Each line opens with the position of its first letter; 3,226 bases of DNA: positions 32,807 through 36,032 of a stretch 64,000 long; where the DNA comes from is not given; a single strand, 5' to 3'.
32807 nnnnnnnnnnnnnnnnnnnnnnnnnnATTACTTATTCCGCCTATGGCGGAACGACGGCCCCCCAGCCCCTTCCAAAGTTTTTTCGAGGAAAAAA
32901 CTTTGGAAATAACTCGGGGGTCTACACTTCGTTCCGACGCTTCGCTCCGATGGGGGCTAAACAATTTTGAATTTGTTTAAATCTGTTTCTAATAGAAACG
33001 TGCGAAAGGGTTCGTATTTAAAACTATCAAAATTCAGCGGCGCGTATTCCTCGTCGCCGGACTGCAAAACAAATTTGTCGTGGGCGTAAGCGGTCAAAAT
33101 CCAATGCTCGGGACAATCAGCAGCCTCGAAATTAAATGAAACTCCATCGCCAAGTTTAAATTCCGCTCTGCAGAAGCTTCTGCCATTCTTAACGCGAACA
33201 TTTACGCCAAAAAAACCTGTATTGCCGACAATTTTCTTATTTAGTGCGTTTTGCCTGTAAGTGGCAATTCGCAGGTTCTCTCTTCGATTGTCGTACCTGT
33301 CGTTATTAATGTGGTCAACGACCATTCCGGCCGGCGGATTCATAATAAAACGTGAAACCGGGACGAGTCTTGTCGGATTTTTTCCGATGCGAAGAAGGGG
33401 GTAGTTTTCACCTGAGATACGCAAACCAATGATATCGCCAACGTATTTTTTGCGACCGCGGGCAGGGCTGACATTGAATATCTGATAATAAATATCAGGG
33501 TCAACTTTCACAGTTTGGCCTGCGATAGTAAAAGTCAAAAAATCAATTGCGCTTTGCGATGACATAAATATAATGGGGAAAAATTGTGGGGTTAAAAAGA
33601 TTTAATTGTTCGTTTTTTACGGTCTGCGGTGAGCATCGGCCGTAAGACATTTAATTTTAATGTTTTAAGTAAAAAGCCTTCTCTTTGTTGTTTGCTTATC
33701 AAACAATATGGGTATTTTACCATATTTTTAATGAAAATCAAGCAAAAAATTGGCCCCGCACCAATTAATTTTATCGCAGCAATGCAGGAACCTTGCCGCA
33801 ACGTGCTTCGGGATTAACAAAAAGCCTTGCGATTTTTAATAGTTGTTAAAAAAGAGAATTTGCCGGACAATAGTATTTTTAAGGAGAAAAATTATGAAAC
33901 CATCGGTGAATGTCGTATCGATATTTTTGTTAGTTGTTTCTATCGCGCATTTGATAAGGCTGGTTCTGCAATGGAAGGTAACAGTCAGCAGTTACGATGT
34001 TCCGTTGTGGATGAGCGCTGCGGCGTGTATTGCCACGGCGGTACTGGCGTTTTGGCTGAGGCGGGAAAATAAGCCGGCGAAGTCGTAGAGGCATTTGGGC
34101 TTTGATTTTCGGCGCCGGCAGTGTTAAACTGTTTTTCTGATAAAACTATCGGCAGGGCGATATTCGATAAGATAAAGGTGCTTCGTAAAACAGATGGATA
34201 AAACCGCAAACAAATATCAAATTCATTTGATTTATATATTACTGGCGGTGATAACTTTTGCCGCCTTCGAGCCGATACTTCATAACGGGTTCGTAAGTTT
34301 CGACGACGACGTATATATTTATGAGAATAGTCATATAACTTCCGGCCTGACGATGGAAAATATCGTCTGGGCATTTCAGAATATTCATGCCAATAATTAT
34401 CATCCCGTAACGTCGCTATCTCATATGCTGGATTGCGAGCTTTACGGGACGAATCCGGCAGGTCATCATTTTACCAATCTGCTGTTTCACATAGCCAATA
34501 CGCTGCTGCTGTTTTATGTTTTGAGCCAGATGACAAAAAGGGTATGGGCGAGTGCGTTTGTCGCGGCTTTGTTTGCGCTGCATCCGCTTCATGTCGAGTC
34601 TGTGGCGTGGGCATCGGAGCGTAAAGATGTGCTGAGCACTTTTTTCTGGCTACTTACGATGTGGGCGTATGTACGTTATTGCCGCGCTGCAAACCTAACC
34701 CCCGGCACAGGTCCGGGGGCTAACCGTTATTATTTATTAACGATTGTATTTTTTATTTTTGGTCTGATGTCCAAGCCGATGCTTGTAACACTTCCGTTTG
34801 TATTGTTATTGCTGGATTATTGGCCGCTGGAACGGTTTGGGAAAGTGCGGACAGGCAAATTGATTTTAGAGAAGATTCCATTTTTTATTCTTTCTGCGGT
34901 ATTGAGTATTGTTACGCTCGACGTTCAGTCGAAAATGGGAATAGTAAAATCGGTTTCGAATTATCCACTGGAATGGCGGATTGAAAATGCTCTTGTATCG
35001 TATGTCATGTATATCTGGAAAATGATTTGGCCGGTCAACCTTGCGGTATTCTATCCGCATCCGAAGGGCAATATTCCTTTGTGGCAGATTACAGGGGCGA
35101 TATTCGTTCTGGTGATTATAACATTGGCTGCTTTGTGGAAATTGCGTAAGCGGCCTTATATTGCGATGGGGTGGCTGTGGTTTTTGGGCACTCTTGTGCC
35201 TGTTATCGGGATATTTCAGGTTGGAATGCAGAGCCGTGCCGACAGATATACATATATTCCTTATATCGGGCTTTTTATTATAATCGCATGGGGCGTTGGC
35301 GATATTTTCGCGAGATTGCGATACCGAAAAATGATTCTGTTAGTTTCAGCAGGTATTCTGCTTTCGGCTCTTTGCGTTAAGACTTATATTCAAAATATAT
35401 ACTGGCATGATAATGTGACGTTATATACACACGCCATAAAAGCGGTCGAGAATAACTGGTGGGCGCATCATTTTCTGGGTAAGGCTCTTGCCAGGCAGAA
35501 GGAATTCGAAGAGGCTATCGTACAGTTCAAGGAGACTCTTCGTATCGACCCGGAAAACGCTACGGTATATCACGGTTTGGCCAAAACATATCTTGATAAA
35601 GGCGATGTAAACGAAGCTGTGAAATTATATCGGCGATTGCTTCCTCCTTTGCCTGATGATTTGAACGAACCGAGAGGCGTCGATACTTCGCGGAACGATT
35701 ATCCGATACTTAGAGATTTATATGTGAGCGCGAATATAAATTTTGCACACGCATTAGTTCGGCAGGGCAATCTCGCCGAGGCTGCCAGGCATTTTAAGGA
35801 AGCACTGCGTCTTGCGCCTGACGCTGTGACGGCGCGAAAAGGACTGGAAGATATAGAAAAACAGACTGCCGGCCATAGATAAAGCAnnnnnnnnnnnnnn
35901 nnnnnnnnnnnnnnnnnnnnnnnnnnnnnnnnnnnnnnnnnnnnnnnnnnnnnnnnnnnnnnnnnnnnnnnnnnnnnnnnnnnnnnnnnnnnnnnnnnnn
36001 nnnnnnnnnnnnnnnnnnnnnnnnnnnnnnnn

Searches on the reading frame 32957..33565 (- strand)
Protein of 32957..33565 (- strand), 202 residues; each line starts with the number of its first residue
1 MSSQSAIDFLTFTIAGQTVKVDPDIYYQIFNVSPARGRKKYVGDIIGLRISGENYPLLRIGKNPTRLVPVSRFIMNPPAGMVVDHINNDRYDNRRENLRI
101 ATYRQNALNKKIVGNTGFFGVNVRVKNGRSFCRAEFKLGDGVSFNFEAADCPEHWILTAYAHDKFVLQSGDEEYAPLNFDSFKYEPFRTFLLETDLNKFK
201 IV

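Call 33: search_protein_families(library=pfam, proteins=[window:32957-33565:-], max_evalue=0.01)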
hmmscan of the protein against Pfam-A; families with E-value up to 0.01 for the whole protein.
window:32957-33565:- (202 aa): 1 family
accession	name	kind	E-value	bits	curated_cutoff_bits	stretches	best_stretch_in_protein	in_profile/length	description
PF13392.12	HNH_3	-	2.9e-10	40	24.8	1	78-107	16-45/46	HNH endonuclease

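Call 37: search_protein_families(library=ncbifam, proteins=[window:32957-33565:-], max_evalue=0.01)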
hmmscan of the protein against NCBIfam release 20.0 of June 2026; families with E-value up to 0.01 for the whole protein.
window:32957-33565:- (202 aa): 0 families

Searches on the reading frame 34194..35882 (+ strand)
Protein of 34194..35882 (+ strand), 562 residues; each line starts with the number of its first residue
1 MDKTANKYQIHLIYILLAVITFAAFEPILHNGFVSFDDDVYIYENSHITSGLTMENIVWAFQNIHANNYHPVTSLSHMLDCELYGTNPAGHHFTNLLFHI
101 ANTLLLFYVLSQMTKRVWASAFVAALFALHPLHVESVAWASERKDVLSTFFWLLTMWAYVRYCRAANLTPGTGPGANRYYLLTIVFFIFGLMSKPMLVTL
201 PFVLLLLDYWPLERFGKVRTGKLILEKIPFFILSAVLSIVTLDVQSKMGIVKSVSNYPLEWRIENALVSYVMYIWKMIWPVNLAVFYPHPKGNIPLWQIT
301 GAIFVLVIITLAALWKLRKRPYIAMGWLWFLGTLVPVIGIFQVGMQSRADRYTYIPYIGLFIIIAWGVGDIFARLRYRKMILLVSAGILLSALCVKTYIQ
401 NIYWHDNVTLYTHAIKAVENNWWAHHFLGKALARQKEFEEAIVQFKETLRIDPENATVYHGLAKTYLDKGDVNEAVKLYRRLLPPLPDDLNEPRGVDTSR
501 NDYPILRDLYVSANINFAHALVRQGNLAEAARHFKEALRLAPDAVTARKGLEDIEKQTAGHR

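Call 33: search_protein_families(library=pfam, proteins=[window:34194-35882:+], max_evalue=0.01)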
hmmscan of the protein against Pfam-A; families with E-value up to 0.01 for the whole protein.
window:34194-35882:+ (562 aa): 16 families
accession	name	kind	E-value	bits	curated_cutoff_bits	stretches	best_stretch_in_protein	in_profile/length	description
PF07719.23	TPR_2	-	2.2e-18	65.2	27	2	424-455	3-34/34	Tetratricopeptide repeat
PF13414.12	TPR_11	-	2.7e-16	59.4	26.8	2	429-470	1-42/42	TPR repeat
PF14559.12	TPR_19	-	3.2e-15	56.6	25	1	433-489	2-58/68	Tetratricopeptide repeat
PF00515.34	TPR_1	-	1.3e-14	53.7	27.8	2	424-455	3-34/34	Tetratricopeptide repeat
PF13428.12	TPR_14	-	2.4e-13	49.7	23.5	2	423-464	2-43/44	Tetratricopeptide repeat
PF13432.12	TPR_16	-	6.4e-13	49.3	32.7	2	428-489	3-64/65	Tetratricopeptide repeat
PF13181.12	TPR_8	-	1.7e-12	46.8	25.7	0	456-483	1-28/34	Tetratricopeptide repeat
PF13424.12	TPR_12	-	8.9e-12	45.5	30.1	1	424-483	5-72/77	Tetratricopeptide repeat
PF13374.12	TPR_10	-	4.4e-11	42.8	27.5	0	516-540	7-31/42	Tetratricopeptide repeat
PF13176.12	TPR_7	-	3.8e-10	39.5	27.9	1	459-483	2-26/36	Tetratricopeptide repeat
PF13431.12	TPR_17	-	1e-08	35.2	24.4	1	445-476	2-33/34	Tetratricopeptide repeat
PF24575.1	TPR_Slam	-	4.8e-06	27.4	35.2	0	431-466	56-91/104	Surface lipoprotein assembly modifier, N-terminal TPR repeats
PF07721.20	TPR_4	-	7e-05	23.5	27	0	518-534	8-24/26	Tetratricopeptide repeat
PF13174.12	TPR_6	-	0.00019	22.3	26.3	0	461-483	5-27/33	Tetratricopeptide repeat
PF03704.23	BTAD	-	0.00041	21.2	22.1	0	422-497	62-137/146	Bacterial transcriptional activator domain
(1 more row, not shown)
